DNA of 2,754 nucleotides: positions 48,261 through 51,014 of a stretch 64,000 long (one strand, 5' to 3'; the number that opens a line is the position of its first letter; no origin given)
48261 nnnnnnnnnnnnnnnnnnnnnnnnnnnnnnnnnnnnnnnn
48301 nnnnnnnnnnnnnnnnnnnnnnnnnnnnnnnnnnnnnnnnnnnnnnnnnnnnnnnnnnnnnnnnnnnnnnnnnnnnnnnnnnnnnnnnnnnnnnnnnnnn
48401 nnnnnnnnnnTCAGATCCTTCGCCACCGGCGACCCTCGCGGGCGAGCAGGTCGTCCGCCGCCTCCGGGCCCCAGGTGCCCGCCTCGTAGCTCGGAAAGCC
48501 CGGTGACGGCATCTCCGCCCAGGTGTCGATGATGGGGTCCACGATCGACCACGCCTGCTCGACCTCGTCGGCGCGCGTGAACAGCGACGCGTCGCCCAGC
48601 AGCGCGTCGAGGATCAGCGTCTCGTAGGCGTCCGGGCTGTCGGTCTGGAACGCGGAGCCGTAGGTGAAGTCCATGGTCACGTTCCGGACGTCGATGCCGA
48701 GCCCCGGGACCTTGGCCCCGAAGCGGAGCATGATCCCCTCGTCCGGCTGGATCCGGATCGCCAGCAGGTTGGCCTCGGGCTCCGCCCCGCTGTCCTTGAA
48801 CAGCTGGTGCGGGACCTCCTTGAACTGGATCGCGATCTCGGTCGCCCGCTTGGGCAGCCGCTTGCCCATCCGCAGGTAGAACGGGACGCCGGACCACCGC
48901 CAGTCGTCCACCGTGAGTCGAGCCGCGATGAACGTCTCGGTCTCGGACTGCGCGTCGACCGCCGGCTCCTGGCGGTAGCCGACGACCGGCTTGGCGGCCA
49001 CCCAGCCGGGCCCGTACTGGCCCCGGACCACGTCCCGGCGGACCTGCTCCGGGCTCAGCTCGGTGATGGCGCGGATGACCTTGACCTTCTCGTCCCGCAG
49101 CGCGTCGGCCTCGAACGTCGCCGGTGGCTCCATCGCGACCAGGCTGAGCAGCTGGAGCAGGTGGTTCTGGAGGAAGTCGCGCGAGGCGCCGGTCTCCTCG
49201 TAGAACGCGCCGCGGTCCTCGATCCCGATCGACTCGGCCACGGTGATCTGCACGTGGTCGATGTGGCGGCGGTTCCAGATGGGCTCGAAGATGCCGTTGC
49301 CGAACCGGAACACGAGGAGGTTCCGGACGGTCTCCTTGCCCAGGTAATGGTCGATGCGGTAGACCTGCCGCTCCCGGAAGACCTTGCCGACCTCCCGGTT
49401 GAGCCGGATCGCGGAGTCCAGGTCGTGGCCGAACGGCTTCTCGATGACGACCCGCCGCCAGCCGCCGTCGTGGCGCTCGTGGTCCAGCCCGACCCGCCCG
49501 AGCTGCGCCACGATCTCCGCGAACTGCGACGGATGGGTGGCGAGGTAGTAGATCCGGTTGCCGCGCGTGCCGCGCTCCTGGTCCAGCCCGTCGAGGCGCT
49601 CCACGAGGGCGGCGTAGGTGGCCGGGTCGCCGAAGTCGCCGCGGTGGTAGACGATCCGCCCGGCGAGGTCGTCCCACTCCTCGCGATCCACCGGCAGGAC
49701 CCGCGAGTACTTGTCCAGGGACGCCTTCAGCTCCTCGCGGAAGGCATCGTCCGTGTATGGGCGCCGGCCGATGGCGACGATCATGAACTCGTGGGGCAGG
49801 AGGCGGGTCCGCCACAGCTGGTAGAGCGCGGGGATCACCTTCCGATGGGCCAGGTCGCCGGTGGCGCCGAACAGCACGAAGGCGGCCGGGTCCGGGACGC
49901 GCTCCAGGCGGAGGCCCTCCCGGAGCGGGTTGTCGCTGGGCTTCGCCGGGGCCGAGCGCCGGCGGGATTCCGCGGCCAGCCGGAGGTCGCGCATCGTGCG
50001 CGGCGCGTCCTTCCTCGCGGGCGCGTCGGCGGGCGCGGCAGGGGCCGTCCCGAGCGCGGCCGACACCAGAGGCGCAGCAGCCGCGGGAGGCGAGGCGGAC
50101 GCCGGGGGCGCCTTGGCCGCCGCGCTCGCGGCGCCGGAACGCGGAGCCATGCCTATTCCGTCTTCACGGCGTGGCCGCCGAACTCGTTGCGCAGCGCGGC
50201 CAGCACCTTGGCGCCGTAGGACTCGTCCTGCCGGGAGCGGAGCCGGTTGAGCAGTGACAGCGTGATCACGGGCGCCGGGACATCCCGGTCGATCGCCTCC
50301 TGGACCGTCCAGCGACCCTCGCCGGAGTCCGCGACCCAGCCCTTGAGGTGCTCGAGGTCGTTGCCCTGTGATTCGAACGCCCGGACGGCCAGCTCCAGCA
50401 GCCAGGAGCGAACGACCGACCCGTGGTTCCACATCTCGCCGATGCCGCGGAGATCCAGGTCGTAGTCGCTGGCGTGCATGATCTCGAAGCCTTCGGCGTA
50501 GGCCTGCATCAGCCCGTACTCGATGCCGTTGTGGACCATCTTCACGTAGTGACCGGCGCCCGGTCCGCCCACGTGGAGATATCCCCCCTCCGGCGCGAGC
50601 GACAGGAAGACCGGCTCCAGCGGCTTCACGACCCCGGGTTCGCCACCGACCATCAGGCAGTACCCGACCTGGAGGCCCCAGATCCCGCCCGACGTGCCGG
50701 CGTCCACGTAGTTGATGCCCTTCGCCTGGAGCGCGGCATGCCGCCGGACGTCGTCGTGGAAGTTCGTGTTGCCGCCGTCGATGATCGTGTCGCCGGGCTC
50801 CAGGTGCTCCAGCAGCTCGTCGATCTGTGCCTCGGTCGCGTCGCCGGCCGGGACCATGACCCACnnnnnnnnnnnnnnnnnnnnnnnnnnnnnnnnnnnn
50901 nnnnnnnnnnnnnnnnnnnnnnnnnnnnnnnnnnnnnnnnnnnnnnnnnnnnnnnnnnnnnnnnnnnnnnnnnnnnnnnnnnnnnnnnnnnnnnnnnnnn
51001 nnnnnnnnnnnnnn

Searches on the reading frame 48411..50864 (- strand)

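Call 16: search_protein_families(library=pfam, proteins=[window:48411-50864:-], max_evalue=0.0001)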
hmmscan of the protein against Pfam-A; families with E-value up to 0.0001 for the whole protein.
window:48411-50864:- (817 aa): 2 families
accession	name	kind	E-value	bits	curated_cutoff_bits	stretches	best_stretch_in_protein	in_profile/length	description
PF02781.21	G6PD_C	-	1.6e-126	421.8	27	1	517-815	1-296/296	Glucose-6-phosphate dehydrogenase, C-terminal domain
PF00479.28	G6PD_N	-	1.2e-62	212.3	22.1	1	330-515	1-183/183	Glucose-6-phosphate dehydrogenase, NAD binding domain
